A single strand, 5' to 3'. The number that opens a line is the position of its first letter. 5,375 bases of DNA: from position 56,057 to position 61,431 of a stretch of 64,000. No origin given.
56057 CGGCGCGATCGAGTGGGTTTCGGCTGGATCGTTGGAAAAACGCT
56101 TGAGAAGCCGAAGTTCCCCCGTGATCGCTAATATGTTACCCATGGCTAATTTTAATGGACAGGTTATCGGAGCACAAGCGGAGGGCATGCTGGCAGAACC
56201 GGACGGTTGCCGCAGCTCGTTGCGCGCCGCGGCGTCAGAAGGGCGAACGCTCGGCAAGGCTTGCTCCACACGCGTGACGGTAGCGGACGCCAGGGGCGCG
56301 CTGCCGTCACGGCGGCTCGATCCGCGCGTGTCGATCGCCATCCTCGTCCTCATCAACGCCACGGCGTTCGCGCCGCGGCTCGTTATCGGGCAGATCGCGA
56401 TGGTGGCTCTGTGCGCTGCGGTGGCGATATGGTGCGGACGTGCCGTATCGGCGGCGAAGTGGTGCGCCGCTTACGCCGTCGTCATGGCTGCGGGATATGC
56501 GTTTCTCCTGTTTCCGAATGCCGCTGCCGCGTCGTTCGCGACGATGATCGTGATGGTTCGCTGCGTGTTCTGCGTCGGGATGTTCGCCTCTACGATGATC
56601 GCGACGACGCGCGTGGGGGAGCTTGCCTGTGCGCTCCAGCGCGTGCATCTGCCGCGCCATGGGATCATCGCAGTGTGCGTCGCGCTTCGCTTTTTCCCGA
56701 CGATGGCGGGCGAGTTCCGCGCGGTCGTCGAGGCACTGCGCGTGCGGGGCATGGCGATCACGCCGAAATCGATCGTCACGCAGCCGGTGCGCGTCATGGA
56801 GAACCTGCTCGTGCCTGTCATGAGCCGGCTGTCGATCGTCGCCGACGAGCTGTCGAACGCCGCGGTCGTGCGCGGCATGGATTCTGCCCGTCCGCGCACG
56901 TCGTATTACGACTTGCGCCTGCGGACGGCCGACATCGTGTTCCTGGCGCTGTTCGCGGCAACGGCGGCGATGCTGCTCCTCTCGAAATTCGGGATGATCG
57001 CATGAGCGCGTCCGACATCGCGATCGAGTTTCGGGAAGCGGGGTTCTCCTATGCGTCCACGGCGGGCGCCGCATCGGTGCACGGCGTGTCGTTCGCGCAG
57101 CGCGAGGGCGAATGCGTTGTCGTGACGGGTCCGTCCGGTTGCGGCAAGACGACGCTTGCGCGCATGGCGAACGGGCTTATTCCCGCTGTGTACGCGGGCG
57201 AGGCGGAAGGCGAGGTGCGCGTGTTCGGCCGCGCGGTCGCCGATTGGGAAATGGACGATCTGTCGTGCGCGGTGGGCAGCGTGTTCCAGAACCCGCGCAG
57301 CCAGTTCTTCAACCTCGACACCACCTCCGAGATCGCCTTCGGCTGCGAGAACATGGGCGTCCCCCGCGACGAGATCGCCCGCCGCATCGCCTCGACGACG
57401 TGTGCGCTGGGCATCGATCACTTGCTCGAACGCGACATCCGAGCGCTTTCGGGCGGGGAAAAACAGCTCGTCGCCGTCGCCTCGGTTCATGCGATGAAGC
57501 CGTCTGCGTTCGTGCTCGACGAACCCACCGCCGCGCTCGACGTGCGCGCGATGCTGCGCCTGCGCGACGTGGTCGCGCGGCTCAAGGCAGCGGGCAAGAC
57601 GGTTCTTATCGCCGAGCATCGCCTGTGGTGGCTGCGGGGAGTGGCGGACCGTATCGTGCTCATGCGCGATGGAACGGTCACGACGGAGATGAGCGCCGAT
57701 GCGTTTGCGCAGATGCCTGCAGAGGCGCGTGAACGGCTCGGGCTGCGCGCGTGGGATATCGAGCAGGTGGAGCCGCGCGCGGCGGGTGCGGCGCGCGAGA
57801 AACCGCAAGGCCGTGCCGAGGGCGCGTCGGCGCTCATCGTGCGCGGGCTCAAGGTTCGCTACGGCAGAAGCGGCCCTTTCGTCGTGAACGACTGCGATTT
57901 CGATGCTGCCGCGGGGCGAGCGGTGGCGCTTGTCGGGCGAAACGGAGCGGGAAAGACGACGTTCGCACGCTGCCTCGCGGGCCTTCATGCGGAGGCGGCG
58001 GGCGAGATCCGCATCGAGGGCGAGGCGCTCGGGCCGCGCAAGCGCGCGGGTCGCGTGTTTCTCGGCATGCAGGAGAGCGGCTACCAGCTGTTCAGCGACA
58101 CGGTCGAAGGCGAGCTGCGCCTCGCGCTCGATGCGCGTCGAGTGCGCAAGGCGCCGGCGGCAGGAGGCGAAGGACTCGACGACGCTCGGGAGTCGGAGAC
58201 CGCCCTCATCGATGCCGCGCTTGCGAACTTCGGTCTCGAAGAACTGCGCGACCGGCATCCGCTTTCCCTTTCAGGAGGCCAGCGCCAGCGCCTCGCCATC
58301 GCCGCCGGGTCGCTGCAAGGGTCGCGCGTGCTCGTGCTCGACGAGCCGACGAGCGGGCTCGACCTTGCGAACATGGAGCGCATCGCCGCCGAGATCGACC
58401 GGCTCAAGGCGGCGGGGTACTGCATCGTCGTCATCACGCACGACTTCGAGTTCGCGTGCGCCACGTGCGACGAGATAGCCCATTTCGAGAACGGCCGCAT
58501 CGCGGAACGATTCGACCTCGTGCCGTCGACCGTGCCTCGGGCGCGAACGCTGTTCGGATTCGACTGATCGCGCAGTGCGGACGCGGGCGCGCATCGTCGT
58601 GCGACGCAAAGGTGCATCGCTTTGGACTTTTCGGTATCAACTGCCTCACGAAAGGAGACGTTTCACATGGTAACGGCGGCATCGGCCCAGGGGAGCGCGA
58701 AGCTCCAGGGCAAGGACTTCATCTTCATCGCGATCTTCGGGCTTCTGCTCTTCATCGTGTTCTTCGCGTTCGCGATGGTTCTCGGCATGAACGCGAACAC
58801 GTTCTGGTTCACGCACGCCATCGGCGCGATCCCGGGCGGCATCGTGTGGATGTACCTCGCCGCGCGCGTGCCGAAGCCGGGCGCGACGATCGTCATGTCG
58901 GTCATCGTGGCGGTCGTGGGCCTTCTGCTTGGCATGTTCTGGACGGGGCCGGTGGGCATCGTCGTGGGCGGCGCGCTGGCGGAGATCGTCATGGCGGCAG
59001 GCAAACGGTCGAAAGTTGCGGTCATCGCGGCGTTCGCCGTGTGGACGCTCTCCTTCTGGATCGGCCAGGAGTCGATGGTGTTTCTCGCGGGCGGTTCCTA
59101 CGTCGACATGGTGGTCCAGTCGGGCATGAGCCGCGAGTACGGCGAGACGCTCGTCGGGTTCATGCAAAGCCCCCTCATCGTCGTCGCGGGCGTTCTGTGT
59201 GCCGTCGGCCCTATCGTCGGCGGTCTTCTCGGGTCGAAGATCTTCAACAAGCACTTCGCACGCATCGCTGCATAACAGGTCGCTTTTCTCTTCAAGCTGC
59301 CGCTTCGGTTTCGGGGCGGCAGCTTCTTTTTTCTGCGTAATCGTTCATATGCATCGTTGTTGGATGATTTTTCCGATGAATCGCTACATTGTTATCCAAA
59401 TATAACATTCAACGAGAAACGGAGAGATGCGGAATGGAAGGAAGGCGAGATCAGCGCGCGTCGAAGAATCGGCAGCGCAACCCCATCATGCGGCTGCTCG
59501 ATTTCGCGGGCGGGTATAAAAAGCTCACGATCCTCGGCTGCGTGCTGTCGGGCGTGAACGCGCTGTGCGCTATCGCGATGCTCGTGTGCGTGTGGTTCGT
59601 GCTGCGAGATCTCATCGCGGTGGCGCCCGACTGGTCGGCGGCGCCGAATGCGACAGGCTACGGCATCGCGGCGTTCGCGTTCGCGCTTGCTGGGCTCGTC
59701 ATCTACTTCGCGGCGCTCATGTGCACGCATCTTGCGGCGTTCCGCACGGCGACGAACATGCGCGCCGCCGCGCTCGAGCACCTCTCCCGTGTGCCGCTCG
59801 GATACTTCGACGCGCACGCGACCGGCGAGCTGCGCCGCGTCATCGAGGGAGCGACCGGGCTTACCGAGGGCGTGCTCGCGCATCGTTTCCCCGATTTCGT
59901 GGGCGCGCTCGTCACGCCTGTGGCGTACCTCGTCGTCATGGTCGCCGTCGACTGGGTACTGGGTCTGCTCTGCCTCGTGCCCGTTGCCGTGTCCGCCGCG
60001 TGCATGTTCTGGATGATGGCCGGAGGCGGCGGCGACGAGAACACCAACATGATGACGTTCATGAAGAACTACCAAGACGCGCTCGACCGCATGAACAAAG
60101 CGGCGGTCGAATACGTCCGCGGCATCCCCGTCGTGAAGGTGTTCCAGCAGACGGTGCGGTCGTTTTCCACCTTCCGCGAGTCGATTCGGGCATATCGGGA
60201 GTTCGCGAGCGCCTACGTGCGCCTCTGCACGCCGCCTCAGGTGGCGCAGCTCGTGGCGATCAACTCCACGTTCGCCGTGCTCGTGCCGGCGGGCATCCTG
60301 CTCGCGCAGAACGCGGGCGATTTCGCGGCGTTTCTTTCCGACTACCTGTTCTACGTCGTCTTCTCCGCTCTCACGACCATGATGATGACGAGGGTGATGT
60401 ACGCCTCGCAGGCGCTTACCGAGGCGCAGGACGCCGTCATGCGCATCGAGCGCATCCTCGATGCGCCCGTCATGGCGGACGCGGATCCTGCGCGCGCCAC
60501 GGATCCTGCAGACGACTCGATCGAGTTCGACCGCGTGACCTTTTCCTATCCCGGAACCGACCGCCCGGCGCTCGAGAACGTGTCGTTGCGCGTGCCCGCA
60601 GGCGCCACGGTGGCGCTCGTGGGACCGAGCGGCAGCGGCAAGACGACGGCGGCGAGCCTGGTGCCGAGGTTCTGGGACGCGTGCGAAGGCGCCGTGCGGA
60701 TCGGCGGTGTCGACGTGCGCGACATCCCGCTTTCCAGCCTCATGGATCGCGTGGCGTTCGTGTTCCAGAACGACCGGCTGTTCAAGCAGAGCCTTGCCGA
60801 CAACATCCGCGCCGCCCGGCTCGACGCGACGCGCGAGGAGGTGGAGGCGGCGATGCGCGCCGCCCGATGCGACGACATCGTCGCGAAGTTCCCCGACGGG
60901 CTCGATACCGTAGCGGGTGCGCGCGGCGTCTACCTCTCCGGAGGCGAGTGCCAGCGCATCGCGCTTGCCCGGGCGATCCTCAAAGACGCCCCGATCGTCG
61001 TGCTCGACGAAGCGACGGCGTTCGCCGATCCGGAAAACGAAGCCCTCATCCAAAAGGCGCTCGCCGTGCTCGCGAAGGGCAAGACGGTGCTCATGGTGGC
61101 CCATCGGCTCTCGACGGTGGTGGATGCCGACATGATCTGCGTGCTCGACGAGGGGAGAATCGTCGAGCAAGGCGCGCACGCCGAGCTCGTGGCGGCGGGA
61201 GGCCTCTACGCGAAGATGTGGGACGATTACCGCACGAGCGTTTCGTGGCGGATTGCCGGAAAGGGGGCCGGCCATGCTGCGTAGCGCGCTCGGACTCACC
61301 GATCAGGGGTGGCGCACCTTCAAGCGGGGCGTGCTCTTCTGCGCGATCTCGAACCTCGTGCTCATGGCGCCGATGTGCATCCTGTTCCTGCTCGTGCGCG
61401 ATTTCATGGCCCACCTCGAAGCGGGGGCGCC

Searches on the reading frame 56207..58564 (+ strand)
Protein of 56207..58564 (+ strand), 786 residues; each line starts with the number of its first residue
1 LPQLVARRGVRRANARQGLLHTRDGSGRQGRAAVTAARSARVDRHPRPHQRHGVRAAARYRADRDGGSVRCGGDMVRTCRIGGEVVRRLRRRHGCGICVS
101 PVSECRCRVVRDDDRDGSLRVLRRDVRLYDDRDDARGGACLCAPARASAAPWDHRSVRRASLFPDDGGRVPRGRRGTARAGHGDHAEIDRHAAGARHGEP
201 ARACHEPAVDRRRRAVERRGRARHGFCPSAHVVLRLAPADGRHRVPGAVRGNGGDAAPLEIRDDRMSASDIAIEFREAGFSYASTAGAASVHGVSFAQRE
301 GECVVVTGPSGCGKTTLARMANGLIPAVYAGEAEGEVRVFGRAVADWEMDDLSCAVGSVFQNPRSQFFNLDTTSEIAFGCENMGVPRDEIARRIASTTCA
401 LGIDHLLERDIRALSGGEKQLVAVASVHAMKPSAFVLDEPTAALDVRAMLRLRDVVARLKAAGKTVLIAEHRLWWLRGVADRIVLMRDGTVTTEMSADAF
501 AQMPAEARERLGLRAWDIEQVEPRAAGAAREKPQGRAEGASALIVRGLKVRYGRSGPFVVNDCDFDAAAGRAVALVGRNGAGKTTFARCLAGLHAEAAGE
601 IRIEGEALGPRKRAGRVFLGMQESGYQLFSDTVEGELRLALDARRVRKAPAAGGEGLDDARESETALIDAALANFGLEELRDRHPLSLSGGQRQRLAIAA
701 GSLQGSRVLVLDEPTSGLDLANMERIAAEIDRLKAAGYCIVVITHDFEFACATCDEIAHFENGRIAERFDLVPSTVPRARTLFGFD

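Call 9: search_protein_families(library=pfam, proteins=[window:56207-58564:+], max_evalue=0.001)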
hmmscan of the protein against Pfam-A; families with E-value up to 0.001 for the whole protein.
window:56207-58564:+ (786 aa): 16 families
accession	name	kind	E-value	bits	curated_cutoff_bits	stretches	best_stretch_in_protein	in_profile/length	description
PF00005.33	ABC_tran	-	6.8e-51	172.9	25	2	561-716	2-137/137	ABC transporter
PF13304.12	AAA_21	-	9.8e-16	59.1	27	1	685-746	235-299/304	AAA domain, putative AbiEii toxin, Type IV TA system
PF02463.25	SMC_N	-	3.1e-12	46.8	40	1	262-461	114-188/220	RecF/RecN/SMC N terminal domain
PF13401.12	AAA_22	-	8e-08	33.1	27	0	300-355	4-33/130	AAA domain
PF13191.12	AAA_16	-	1e-06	29.8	32.6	0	299-319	22-42/167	AAA ATPase domain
PF20720.3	nSTAND3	-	2.7e-06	27.6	27.2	0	301-320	17-36/155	Novel STAND NTPase 3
PF01078.27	Mg_chelatase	-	8.5e-06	25.8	20.3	0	303-333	24-54/207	Magnesium chelatase, subunit ChlI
PF05729.18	NACHT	-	3.3e-05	24.2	26.7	0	303-319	2-18/167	NACHT domain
PF13479.12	AAA_24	-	4.4e-05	23.9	27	0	303-321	4-22/195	AAA domain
PF13555.12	AAA_29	-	5.3e-05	23.3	27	0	296-317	17-38/61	P-loop containing region of AAA domain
PF13476.12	AAA_23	-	6.8e-05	24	27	0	572-591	21-40/201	AAA domain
PF02367.23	TsaE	-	7.5e-05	23.1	26.6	0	568-591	19-42/128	Threonylcarbamoyl adenosine biosynthesis protein TsaE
PF13238.12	AAA_18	-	0.00012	23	29.4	0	304-320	1-17/128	AAA domain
PF13671.12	AAA_33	-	0.00032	21.4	27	0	304-319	2-17/143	AAA domain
PF00004.35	AAA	-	0.00034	21.5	21.2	0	305-320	2-17/131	ATPase family associated with various cellular activities (AAA)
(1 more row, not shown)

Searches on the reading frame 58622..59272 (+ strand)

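Call 10: search_protein_families(library=pfam, proteins=[window:58622-59272:+], max_evalue=0.001)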
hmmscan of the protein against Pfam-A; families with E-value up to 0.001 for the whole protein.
window:58622-59272:+ (217 aa): 1 family
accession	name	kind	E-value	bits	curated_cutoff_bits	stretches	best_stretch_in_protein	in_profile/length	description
PF09605.15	Trep_Strep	-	6.1e-42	144.2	28.7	1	31-214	2-185/185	Hypothetical bacterial integral membrane protein (Trep_Strep)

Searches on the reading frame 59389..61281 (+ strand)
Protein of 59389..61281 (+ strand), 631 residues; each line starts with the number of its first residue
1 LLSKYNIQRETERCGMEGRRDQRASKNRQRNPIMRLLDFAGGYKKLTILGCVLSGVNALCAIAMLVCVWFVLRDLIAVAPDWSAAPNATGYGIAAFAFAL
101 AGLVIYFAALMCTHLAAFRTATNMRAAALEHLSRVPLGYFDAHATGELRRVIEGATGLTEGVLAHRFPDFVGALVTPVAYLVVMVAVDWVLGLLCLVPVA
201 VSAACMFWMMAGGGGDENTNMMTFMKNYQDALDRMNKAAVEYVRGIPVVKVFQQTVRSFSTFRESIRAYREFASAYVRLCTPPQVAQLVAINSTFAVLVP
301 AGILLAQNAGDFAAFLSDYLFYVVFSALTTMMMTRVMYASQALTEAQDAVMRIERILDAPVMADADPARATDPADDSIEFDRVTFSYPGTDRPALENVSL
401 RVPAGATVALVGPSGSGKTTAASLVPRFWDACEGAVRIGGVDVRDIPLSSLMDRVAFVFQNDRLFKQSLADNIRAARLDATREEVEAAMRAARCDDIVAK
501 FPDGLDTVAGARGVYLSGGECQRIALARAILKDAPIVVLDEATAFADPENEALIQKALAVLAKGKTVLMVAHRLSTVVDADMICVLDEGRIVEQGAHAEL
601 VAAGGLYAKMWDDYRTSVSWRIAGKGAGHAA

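Call 10: search_protein_families(library=pfam, proteins=[window:59389-61281:+], max_evalue=0.001)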
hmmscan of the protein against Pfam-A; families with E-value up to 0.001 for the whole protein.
window:59389-61281:+ (631 aa): 4 families
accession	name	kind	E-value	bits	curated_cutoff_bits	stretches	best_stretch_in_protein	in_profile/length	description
PF00005.33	ABC_tran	-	3.2e-26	93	25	1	395-544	1-137/137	ABC transporter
PF00664.28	ABC_membrane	-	3e-18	66.9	28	1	48-277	2-221/274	ABC transporter transmembrane region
PF02463.25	SMC_N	-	5.4e-05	23.2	40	0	481-584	135-209/220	RecF/RecN/SMC N terminal domain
PF13191.12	AAA_16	-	0.00042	21.3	32.6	0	401-563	18-161/167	AAA ATPase domain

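Call 96: search_protein_families(library=ncbifam, proteins=[window:59389-61281:+], max_evalue=1e-40)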
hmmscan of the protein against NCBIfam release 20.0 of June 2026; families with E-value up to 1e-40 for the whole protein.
window:59389-61281:+ (631 aa): 22 families
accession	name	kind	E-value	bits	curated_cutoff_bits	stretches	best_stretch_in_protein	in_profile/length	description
TIGR02203.1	MsbA_lipidA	equivalog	4.5e-101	339.1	602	1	34-610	3-565/572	lipid A export permease/ATP-binding protein MsbA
TIGR02204.1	MsbA_rel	hypoth_equivalog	1.2e-96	324.6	780.4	1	112-610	81-571/576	ABC transporter, permease/ATP-binding protein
NF008381.0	PRK11176.1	equivalog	8.7e-89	298.4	867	1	100-610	77-575/582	lipid A ABC transporter ATP-binding protein/permease MsbA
NF010178.0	PRK13657.1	equivalog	3.3e-88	296.6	733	1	98-610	65-566/588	glucan ABC transporter ATP-binding protein/ permease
NF045513.1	HepA_fam_ABC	equivalog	1.3e-83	281.5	725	1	103-612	110-604/610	heterocyst formation ABC transporter subunit HepA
NF052233.1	CphA_assoc_ABC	equivalog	2e-82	277.7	880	1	9-613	151-742/766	cyanophycin metabolism-associated ABC transporter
TIGR02857.1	CydD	equivalog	2.8e-79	267.5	435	1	46-586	4-529/529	thiol reductant ABC exporter subunit CydD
TIGR00958.1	3a01208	subfamily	4.3e-75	253.4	874.6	1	24-610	140-710/711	antigen peptide transporter 2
TIGR01846.1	type_I_sec_HlyB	subfamily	8.6e-74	249.1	725.55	1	109-612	200-690/694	type I secretion system permease/ATPase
TIGR03796.1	NHLM_micro_ABC1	equivalog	5.5e-72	243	853.3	1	100-610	206-708/710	NHLP family bacteriocin export ABC transporter peptidase/permease/ATPase subunit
TIGR03797.1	NHLM_micro_ABC2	equivalog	1.4e-69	235.4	709.4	1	91-610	178-681/686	NHLP bacteriocin export ABC transporter permease/ATPase subunit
TIGR01192.1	chvA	subfamily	8.1e-68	229.4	585.4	1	126-610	93-566/585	glucan export ABC transporter ATP-binding protein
NF008055.0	PRK10789.1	equivalog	2.3e-67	227.8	845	1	113-612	81-569/590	SmdA family multidrug ABC transporter permease/ATP-binding protein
TIGR02868.1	CydC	equivalog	6.5e-66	223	329.05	1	49-574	17-530/530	thiol reductant ABC exporter subunit CydC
NF008364.0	PRK11160.1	equivalog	7.9e-66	222.8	630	1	47-611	18-572/575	heme ABC transporter ATP-binding protein/permease CydC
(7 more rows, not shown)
